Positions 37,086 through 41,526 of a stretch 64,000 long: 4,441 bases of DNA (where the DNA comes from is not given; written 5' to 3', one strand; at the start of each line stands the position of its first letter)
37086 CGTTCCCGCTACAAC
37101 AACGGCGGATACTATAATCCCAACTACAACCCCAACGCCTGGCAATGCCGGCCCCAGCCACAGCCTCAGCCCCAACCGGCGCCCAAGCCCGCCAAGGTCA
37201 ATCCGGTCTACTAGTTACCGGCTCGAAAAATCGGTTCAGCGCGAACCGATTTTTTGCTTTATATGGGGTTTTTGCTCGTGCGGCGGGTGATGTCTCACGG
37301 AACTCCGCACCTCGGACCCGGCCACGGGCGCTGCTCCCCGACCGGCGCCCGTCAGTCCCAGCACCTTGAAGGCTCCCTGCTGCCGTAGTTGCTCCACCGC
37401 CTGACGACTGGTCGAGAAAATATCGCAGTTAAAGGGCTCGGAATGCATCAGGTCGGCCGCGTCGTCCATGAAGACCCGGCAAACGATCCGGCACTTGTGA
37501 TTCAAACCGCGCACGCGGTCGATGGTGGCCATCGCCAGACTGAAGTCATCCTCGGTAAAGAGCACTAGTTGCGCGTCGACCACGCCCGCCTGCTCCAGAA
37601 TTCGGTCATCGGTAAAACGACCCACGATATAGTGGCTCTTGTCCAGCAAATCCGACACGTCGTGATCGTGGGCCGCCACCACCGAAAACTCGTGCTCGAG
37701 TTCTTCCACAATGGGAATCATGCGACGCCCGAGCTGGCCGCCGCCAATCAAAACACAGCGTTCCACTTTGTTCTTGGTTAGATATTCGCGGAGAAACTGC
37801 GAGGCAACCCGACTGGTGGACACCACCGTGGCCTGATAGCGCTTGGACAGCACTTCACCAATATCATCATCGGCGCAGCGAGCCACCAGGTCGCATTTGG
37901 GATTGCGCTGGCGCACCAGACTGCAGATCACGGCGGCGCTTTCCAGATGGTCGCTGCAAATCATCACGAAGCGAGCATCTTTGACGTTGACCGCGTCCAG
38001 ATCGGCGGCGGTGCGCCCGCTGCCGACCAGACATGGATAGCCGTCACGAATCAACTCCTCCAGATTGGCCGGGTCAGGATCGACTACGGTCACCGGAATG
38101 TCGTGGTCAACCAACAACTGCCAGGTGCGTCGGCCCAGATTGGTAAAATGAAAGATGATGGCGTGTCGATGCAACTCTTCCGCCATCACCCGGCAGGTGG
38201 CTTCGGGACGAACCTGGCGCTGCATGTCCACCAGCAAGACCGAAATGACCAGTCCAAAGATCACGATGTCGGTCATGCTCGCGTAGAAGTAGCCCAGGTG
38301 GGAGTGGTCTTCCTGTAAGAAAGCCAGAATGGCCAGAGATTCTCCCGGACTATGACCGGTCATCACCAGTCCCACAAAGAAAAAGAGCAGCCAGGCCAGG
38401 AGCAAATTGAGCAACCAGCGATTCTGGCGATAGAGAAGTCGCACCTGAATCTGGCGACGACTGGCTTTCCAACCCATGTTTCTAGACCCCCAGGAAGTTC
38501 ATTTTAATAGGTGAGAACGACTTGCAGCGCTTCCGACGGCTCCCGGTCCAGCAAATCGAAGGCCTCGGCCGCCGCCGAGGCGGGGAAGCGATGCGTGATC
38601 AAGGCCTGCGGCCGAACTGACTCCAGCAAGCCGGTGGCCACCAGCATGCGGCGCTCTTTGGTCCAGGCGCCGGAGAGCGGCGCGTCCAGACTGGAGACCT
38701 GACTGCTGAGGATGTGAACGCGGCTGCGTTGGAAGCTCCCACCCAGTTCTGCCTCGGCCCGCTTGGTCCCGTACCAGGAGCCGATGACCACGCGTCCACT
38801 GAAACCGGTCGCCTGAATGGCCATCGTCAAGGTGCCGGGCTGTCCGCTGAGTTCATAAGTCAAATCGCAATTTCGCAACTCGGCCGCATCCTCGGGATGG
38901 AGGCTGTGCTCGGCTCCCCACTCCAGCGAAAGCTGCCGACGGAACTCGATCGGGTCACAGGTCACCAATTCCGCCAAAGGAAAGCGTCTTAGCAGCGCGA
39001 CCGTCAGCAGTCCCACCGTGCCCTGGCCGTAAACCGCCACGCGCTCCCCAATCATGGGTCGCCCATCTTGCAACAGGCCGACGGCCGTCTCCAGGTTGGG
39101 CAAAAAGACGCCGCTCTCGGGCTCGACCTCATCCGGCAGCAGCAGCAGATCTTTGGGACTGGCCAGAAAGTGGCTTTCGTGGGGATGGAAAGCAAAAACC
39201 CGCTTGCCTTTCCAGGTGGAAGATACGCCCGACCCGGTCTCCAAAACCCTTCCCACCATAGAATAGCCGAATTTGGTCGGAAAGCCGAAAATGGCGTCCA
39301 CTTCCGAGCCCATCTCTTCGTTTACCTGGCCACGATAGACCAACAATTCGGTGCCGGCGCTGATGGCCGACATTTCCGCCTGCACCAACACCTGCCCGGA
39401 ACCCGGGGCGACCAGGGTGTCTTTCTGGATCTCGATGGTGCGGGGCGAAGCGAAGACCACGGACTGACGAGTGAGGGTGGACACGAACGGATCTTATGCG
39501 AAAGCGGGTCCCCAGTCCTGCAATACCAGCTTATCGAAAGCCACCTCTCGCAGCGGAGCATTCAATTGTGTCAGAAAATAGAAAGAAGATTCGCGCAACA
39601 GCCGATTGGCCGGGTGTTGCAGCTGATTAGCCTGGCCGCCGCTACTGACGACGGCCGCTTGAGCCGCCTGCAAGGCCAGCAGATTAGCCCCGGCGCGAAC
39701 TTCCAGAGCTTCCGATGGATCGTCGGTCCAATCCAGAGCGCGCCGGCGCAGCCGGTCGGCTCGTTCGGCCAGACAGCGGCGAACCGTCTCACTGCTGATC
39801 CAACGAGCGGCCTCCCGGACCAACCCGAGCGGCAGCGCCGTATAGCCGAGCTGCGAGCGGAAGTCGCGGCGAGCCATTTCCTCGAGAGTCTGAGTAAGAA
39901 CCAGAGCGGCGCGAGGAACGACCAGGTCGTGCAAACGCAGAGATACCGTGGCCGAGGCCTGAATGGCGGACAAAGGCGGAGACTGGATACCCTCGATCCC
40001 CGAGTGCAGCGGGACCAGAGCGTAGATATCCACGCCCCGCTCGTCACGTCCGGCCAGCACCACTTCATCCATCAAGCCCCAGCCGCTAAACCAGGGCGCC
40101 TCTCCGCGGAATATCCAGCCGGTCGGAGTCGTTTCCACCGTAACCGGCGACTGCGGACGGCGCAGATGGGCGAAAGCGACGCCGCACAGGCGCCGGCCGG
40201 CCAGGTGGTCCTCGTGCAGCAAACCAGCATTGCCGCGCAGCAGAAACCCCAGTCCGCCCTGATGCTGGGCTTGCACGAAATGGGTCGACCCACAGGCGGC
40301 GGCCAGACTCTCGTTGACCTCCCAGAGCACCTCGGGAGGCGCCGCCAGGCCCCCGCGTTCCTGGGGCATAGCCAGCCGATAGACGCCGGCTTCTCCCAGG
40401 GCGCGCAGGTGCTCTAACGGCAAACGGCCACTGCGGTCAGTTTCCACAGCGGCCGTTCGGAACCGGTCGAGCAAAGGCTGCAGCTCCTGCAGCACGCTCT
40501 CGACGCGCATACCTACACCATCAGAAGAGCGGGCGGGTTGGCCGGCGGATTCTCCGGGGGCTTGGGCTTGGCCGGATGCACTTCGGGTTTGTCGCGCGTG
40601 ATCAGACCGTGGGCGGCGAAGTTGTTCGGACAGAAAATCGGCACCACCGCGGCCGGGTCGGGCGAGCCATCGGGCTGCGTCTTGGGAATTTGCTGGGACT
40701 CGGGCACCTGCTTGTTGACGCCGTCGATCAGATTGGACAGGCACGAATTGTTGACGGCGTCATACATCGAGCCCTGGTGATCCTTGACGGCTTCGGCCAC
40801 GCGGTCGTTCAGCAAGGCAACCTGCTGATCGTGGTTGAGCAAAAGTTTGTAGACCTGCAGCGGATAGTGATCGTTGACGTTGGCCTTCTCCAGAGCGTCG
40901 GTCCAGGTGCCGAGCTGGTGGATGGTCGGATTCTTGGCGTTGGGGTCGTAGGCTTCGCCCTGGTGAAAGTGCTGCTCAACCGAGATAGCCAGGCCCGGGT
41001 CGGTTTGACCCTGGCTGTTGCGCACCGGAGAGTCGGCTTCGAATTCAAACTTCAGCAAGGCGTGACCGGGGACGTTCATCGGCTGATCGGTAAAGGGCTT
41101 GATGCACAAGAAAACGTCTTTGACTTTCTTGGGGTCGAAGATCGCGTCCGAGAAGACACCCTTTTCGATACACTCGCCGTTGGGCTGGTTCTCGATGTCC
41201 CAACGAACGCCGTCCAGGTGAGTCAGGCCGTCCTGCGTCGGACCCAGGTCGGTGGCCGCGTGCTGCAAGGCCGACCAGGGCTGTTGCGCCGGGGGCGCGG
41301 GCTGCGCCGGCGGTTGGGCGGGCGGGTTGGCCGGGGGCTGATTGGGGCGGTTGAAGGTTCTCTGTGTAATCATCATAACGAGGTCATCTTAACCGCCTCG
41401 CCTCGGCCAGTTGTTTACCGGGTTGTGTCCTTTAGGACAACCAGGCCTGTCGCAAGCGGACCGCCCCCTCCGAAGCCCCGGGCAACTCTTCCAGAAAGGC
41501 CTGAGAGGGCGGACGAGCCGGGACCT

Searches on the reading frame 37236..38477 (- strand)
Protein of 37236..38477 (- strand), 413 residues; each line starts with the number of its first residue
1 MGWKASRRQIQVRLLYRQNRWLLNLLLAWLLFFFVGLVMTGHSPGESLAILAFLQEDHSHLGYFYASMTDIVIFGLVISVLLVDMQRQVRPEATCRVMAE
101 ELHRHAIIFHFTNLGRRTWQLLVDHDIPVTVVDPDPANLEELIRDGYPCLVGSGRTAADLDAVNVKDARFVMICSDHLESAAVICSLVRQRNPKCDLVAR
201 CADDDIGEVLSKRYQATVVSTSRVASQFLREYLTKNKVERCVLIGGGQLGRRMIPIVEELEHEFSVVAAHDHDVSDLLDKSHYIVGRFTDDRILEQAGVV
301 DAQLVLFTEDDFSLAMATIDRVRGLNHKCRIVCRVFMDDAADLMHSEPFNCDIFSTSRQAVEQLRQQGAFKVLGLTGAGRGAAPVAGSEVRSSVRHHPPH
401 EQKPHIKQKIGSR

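Call 8: search_protein_families(library=pfam, proteins=[window:37236-38477:-], max_evalue=0.0001)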
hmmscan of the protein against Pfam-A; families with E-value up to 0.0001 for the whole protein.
window:37236-38477:- (413 aa): 2 families
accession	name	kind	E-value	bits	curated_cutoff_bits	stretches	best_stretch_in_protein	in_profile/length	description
PF02254.24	TrkA_N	-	7.5e-30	104.1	23.8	2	107-217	2-111/116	TrkA-N domain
PF13241.12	NAD_binding_7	-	5.5e-05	24.1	22.1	0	239-320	8-80/104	Putative NAD(P)-binding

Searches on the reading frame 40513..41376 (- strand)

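Call 8: search_protein_families(library=pfam, proteins=[window:40513-41376:-], max_evalue=0.0001)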
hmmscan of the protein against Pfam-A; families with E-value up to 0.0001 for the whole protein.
window:40513-41376:- (287 aa): 0 families

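Call 80: search_protein_families(library=pfam, proteins=[window:40513-41376:-], max_evalue=1)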
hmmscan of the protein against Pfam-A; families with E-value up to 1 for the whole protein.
window:40513-41376:- (287 aa): 1 family
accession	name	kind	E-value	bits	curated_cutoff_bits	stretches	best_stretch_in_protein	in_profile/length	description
PF13387.12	Lnb_N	-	0.0006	19.9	22.2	1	78-230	7-158/175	Lnb N-terminal periplasmic domain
